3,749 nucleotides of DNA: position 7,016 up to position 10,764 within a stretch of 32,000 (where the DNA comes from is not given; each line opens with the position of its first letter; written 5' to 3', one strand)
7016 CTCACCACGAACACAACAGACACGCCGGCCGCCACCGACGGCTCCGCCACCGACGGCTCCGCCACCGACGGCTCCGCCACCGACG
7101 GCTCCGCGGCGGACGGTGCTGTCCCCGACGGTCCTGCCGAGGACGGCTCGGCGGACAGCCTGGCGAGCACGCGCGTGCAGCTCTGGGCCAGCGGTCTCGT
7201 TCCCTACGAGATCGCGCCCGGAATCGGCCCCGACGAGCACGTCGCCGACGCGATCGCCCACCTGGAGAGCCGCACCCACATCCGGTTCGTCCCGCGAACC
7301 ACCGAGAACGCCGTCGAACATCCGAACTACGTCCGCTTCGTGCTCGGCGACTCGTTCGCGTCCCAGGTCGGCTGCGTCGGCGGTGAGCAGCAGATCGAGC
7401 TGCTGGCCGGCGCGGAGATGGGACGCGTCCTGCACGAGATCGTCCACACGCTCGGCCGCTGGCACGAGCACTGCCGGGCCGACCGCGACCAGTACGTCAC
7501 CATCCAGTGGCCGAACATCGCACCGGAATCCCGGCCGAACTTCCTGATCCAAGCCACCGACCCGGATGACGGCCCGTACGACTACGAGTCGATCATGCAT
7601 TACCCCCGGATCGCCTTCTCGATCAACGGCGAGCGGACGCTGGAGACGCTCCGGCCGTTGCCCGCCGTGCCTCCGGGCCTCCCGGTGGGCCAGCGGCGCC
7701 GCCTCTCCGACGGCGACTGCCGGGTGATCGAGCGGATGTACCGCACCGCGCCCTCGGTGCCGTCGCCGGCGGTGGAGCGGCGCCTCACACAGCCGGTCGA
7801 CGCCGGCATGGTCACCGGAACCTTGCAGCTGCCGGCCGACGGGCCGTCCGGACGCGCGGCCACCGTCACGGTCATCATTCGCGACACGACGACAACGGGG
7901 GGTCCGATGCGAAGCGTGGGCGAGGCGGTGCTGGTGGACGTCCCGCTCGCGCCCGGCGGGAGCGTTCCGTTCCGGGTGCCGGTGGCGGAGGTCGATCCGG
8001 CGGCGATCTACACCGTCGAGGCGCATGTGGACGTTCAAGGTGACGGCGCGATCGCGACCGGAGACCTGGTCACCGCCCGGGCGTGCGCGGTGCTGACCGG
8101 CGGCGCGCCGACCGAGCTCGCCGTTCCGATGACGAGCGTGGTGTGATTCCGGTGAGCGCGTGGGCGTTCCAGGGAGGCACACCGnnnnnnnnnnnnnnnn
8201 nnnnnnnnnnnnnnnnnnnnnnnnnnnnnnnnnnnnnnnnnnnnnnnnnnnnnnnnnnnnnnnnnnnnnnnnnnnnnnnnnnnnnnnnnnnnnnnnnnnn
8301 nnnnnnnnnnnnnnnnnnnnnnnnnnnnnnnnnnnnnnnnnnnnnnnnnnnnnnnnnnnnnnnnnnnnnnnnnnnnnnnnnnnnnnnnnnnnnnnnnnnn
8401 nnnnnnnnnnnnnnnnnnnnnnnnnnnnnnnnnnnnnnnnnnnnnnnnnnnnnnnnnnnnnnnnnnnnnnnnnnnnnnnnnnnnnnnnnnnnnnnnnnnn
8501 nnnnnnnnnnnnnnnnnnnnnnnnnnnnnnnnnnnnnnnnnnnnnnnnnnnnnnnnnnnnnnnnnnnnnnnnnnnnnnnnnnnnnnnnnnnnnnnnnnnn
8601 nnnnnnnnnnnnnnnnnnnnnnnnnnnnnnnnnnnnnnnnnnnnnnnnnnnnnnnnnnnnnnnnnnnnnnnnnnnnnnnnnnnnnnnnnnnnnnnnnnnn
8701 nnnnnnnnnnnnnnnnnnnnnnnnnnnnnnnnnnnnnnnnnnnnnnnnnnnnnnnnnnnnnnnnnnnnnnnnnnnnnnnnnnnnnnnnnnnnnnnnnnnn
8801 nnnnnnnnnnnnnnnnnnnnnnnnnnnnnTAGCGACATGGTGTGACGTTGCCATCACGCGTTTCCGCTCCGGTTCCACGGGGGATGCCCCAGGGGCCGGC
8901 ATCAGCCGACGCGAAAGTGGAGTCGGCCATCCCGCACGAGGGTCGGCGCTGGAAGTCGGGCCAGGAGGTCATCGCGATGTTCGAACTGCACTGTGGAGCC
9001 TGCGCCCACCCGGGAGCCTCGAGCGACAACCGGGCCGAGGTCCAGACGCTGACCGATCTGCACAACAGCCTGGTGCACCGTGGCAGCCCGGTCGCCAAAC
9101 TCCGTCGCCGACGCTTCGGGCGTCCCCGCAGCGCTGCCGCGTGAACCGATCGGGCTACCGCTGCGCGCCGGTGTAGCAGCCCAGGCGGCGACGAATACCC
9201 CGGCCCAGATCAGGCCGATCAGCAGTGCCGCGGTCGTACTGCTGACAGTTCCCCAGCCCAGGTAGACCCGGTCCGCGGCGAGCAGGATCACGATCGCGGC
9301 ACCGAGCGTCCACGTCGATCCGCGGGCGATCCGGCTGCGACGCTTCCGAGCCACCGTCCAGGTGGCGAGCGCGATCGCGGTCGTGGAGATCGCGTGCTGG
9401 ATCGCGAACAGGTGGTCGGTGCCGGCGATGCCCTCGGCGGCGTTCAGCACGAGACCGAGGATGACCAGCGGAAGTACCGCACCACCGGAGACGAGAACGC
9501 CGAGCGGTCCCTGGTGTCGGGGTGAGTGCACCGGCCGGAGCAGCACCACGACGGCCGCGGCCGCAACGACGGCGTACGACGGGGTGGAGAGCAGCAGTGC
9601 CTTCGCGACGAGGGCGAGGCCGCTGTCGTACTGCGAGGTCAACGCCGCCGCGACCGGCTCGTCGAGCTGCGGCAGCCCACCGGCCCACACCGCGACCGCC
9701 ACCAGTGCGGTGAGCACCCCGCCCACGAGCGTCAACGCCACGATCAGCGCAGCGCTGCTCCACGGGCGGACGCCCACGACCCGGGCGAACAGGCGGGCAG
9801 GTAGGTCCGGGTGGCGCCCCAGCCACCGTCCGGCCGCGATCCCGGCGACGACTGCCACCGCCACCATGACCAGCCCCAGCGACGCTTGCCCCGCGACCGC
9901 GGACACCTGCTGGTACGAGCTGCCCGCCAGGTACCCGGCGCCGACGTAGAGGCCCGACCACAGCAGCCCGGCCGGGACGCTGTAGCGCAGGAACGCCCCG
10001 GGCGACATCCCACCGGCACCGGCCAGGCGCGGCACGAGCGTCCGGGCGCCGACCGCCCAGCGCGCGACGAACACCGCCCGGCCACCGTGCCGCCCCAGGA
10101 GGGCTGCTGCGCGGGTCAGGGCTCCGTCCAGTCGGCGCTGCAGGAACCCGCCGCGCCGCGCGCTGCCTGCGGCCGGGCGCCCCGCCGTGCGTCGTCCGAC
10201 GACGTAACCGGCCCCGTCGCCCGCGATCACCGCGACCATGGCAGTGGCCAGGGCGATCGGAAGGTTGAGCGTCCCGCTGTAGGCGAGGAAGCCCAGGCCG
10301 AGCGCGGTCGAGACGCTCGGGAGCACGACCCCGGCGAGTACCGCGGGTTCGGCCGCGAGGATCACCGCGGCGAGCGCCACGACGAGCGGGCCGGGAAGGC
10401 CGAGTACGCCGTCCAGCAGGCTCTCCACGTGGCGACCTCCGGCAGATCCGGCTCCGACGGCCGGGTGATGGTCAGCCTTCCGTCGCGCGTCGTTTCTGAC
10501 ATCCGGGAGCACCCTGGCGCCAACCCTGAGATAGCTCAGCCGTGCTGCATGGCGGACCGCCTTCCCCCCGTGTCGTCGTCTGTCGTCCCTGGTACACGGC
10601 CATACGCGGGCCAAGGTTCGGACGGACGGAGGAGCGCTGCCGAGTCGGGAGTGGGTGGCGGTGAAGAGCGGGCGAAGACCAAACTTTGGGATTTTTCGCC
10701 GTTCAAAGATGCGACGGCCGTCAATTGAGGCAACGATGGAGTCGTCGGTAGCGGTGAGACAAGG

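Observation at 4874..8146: Sensor histidine kinase fused in-frame to a complete astacin (M12A) metalloprotease and a YbaY/YscW-like domain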

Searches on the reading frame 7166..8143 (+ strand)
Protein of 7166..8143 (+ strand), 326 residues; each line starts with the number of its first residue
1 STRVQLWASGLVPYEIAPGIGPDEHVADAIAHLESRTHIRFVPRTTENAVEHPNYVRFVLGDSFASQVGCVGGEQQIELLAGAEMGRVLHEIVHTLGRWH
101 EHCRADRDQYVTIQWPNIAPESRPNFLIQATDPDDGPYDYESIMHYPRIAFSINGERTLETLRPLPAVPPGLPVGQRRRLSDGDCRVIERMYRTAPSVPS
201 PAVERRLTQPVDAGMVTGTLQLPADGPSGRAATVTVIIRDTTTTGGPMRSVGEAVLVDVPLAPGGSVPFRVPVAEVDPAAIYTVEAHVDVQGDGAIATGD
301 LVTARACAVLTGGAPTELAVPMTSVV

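Call 12: find_homologous_proteins(query=window:7166-8143:+)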
Query window:7166-8143:+ (326 aa): 48 proteins with E <= 0.001 among 7885 candidates.
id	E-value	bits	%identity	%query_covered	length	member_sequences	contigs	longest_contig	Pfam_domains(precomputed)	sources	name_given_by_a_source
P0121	3.0e-113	397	59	99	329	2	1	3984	PF01400.32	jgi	jgi:hypothetical protein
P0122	1.9e-48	184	48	59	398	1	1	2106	PF01400.32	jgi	jgi:predicted Zn-dependent protease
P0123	1.7e-45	174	48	57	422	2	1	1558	PF01400.32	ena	-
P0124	2.5e-45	174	48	58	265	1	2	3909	PF01400.32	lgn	-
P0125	2.4e-44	170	48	57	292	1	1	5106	PF01400.32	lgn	-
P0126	4.4e-43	166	48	58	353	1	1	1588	PF01400.32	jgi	jgi:hypothetical protein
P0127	5.5e-39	153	45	58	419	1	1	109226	PF01400.32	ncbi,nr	ncbi:MAG TPA: Dot/Icm T4SS effector Zinc-dependent metalloprotease LegP [Solirubrobacterales bacteri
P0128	4.3e-38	150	45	57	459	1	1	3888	PF01400.32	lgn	-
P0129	1.8e-37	148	46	58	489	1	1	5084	PF01400.32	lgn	-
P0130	2.6e-37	147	43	59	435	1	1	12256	PF15956.12,PF01400.32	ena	-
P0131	4.1e-37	147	46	59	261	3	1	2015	PF01400.32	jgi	jgi:hypothetical protein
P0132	5.7e-36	143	44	61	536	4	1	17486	PF01400.32,PF00045.25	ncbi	-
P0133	2.4e-35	141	47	57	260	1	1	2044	PF00413.31,PF01400.32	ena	-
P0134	2.6e-35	141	45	58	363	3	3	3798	PF01400.32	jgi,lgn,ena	-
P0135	2.6e-35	141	38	65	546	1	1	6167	PF01400.32,PF00045.25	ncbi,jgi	jgi:hypothetical protein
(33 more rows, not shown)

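Call 13: search_solved_structures(query=window:7166-8143:+, max_evalue=0.01, show_alignments=3)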
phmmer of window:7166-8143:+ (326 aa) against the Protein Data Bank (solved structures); distinct sequences matched with E-value up to 0.01: 17.
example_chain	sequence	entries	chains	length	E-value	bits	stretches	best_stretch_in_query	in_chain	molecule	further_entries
6saz_A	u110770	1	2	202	2.8e-29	105.9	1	6-166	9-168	Astacin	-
1ast_A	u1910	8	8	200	2.9e-29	105.9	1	6-166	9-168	ASTACIN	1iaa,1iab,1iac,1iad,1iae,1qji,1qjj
6ht9_A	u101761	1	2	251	5.4e-29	105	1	6-166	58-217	Astacin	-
3lq0_A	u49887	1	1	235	1.7e-28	103.4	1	6-166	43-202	ProAstacin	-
3lqb_A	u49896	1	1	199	1.8e-28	103.3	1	12-192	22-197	LOC792177 protein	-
3vtg_A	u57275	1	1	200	4.8e-26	95.3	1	12-192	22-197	High choriolytic enzyme 1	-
3edh_A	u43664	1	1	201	2.4e-23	86.4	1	5-193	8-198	Bone morphogenetic protein 1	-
6bsl_A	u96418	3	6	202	2.4e-23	86.4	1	5-193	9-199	Bone morphogenetic protein 1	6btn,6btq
3edg_A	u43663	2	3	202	2.4e-23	86.4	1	5-193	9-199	Bone morphogenetic protein 1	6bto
6bsm_A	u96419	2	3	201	3e-23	86.1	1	5-193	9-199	Bone morphogenetic protein 1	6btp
8a28_A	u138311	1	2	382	9.7e-23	84.4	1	5-201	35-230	Metalloendopeptidase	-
3edi_A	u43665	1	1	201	2e-22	83.4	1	5-194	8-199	Tolloid-like protein 1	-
7aq1_A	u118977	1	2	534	1e-17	67.9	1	52-197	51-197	Meprin B subunit beta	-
7auw_A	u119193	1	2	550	1.1e-17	67.9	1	52-197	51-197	Meprin A subunit beta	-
4gwn_A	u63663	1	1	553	1.1e-17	67.9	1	52-197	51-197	Meprin A subunit beta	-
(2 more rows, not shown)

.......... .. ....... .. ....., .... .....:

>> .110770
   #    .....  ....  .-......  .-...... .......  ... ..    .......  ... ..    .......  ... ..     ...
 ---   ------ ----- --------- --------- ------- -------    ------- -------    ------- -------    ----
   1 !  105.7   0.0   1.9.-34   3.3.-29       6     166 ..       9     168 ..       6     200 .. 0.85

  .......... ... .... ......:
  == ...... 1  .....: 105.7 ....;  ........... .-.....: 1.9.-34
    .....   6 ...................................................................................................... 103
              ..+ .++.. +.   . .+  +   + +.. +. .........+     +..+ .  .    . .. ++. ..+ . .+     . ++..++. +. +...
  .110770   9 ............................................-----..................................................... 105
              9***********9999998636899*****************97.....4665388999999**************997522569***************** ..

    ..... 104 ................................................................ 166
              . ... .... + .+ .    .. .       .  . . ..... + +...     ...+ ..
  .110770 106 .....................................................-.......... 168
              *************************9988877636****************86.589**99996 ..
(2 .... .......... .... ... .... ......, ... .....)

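Call 14: find_encoding_contigs(protein=P0121, flank=5000)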
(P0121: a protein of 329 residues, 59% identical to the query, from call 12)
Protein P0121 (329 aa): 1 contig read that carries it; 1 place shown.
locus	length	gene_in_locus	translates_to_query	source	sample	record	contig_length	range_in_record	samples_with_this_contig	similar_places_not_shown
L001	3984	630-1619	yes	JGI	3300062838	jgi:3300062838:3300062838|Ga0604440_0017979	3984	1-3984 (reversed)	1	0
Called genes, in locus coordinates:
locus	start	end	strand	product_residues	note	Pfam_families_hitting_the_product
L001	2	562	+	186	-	?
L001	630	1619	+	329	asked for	PF01400:Astacin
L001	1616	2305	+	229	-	PF00072:Response_reg, PF00196:GerE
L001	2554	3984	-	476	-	?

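Call 54: find_related_loci(query=window:7166-8143:+, collection=genome_contigs, flank=5000)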
Query window:7166-8143:+ (326 aa) in genome_contigs; peptide patterns used: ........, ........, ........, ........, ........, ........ (x = any residue, [..] = any of these).
196 stretches matched a pattern; 51 encode a relative of the query (tblastn E <= 1e-3); 51 distinct loci.
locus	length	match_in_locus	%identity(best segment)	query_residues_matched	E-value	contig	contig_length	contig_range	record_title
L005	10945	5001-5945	70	1-326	3e-140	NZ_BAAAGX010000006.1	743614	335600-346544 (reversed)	Cryptosporangium japonicum strain JCM 10425 sequence06, whole genome shotgun sequence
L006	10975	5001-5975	66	4-326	4e-127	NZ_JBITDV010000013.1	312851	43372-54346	Cryptosporangium sp. NPDC051539 NPDC051539_128_F4.ctg-0013, whole genome shotgun sequence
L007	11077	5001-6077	61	4-326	1e-124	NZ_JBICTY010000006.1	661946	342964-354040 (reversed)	Cryptosporangium sp. NPDC048952 NPDC048952_123_E1.ctg-0006, whole genome shotgun sequence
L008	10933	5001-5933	38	7-325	6e-57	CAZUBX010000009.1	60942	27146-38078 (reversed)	MAG TPA_asm: uncultured Syntrophaceae bacterium isolate SRP302447_co2_74 genome assembly, contig: NODE_1471_length_60942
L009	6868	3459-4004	49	7-193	5e-52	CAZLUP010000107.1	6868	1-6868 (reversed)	MAG TPA_asm: uncultured bacterium isolate binchicken_co274_385 genome assembly, contig: NODE_26158_length_6868_cov_21.97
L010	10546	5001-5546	47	6-193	2e-48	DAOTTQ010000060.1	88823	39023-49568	MAG TPA_asm: Anaerolineae bacterium isolate F11_7 k119_1741777, whole genome shotgun sequence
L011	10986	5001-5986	45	3-326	4e-46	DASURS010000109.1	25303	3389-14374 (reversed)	MAG TPA_asm: Pyrinomonadaceae bacterium isolate SMAG_U1713 k141_297283, whole genome shotgun sequence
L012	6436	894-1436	42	5-192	5e-40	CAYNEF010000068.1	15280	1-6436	MAG TPA_asm: uncultured Pseudobdellovibrionaceae bacterium isolate SRP278252_co1_294 genome assembly, contig: NODE_6744_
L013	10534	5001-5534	41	7-191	2e-39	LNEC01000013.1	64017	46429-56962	MAG: Bradyrhizobiaceae bacterium Ga0074131 Ga0074131_110.1, whole genome shotgun sequence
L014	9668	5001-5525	40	7-192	3e-39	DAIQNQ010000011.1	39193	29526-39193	MAG TPA_asm: Thermonemataceae bacterium isolate CTOTU7332 NODE_1025_length_39193_cov_21.652001, whole genome shotgun seq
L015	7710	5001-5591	40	7-204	2e-39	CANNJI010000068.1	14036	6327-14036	MAG: Legionellaceae bacterium isolate ZH-Jul18-12 genome assembly, contig: ZH-Jul18-C3984, whole genome shotgun sequence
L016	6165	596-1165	40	5-194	3e-39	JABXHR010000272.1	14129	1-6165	MAG: Gammaproteobacteria bacterium isolate HF-Dia14 c_000000029252, whole genome shotgun sequence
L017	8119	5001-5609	39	2-220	6e-39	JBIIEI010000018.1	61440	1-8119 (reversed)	MAG: Silvanigrellaceae bacterium isolate ME2000-09-26pf_3300044610_group1_bin154 Rohwer_bin1149_scaffold_217_c1, whole g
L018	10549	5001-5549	40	7-194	2e-38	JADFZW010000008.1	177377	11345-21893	MAG: Oligoflexia bacterium isolate nKLKbin12 nKLK_bin12_NODE_8_length_177377_cov_24.855819, whole genome shotgun sequenc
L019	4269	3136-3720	40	7-208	1e-38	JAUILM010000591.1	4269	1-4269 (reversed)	MAG: Bacteroidia bacterium isolate Co_bin.46 NODE_120323_length_4269_cov_1.292129, whole genome shotgun sequence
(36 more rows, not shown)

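Call 60: search_protein_families(library=pfam, proteins=[L008:4782-5552:+, L008:5589-5936:+, L008:5957-7930:+, L008:2902-4731:+, L011:4704-5570:+, L011:5627-5986:+, L011:6009-7409:+, L011:7448-8851:+], max_evalue=0.01)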
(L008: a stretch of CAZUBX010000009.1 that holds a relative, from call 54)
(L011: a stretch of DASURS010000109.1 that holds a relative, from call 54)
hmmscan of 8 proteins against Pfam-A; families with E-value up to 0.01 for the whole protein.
L008:4782-5552:+ (257 aa): 3 families
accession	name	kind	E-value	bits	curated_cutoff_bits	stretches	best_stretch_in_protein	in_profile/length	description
PF01400.30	Astacin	-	3e-51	174.2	22.5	1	73-253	1-186/189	Astacin (Peptidase family M12A)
PF10462.15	Peptidase_M66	-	0.00066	19.2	20.6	1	128-181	169-226/306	Peptidase M66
PF00413.30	Peptidase_M10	-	0.00068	20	24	0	155-172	112-129/159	Matrixin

L008:5589-5936:+ (116 aa): 1 family
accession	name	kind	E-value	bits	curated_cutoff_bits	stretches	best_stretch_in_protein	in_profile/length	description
PF09619.16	YscW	-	3.5e-07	31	22.6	1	2-81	4-81/107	Type III secretion system lipoprotein chaperone (YscW)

L008:5957-7930:+ (658 aa): 1 family
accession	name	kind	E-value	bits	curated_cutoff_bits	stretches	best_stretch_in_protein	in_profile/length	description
PF00656.27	Peptidase_C14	-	2.2e-09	37.8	21.4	1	27-259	4-193/233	Caspase domain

L008:2902-4731:+ (610 aa): 0 families

L011:4704-5570:+ (289 aa): 2 families
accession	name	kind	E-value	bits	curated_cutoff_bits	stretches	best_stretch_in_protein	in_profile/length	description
PF01400.30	Astacin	-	1.2e-50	172.2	22.5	1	103-284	1-186/189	Astacin (Peptidase family M12A)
PF00413.30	Peptidase_M10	-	0.0021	18.4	24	0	184-201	112-129/159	Matrixin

L011:5627-5986:+ (120 aa): 1 family
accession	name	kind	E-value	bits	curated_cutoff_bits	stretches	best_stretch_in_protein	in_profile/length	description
PF09619.16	YscW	-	2.8e-09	37.7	22.6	1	7-116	5-107/107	Type III secretion system lipoprotein chaperone (YscW)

L011:6009-7409:+ (467 aa): 0 families

L011:7448-8851:+ (468 aa): 0 families

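Call 64: search_protein_families(library=pfam, proteins=[L009:3006-4190:+, L009:4252-4617:+, L009:4680-6857:+, L013:4719-5543:+, L013:5503-6726:+, L013:6734-7894:+, L013:7963-8415:-, L010:4659-5549:+, L010:5683-7152:+], max_evalue=0.01)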
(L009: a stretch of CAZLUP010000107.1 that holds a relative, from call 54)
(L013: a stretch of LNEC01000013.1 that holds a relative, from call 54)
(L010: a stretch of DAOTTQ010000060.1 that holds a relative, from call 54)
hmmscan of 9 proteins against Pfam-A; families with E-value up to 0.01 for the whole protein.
L009:3006-4190:+ (395 aa): 1 family
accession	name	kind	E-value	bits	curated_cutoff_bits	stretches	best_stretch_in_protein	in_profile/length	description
PF01400.30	Astacin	-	1.5e-53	181.8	22.5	1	151-333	1-187/189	Astacin (Peptidase family M12A)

L009:4252-4617:+ (122 aa): 2 families
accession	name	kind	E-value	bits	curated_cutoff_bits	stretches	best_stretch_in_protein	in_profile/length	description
PF09619.16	YscW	-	6.6e-06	26.9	22.6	1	10-115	6-104/107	Type III secretion system lipoprotein chaperone (YscW)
PF11774.14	Lsr2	-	0.0065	16.5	29.6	0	42-70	2-29/58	Lsr2 dimerization domain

L009:4680-6857:+ (726 aa): 1 family
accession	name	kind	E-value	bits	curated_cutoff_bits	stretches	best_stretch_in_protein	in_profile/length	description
PF00656.27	Peptidase_C14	-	6.2e-25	88.7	21.4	1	6-278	3-231/233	Caspase domain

L013:4719-5543:+ (275 aa): 3 families
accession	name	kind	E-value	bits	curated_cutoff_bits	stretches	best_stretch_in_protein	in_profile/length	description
PF01400.30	Astacin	-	1.9e-49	168.4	22.5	1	94-271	1-184/189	Astacin (Peptidase family M12A)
PF00413.30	Peptidase_M10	-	0.0021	18.4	24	0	176-192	113-129/159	Matrixin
PF10462.15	Peptidase_M66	-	0.0041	16.6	20.6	1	154-193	174-216/306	Peptidase M66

L013:5503-6726:+ (408 aa): 1 family
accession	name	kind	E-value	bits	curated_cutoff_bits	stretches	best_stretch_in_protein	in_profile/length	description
PF00656.27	Peptidase_C14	-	2.6e-07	31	21.4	1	128-268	59-196/233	Caspase domain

L013:6734-7894:+ (387 aa): 0 families

L013:7963-8415:- (150 aa): 1 family
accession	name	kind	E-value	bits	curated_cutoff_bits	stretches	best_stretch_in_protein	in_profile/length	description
PF09619.16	YscW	-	3.4e-05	24.6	22.6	1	42-118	5-82/107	Type III secretion system lipoprotein chaperone (YscW)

L010:4659-5549:+ (297 aa): 1 family
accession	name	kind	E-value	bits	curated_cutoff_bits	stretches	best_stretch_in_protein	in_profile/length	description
PF01400.30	Astacin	-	7.4e-49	166.4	22.5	1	116-296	2-187/189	Astacin (Peptidase family M12A)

L010:5683-7152:+ (490 aa): 2 families
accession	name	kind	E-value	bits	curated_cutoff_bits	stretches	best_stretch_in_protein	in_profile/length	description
PF00224.27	PK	-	2.1e-55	188.5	30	1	133-454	2-315/328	Pyruvate kinase, barrel domain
PF03328.21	HpcH_HpaI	-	3.1e-05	23.8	25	1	315-405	76-168/221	HpcH/HpaI aldolase/citrate lyase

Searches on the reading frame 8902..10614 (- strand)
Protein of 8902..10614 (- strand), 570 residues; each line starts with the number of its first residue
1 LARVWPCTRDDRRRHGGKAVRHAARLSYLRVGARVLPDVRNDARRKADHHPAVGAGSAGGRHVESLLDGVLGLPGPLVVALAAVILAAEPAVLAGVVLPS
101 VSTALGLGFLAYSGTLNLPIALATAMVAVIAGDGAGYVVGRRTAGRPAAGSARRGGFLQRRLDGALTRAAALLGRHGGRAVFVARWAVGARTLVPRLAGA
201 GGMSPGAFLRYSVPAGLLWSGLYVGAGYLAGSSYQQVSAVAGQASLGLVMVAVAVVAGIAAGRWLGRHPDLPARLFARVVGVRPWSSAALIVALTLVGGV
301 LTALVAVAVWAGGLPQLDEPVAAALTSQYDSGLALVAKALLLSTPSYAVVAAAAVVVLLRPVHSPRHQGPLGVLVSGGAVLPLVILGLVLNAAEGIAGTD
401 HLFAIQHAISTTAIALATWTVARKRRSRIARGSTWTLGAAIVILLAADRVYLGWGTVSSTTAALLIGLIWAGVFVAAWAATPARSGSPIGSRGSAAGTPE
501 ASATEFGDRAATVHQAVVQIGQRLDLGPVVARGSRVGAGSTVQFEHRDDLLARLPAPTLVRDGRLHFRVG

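Call 26: search_protein_families(library=pfam, proteins=[window:8902-10614:-], max_evalue=0.001)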
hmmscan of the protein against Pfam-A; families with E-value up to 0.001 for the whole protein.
window:8902-10614:- (570 aa): 1 family
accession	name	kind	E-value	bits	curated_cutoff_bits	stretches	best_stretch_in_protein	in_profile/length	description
PF09335.16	VTT_dom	-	1.3e-09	39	33.9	1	99-229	2-123/123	VTT domain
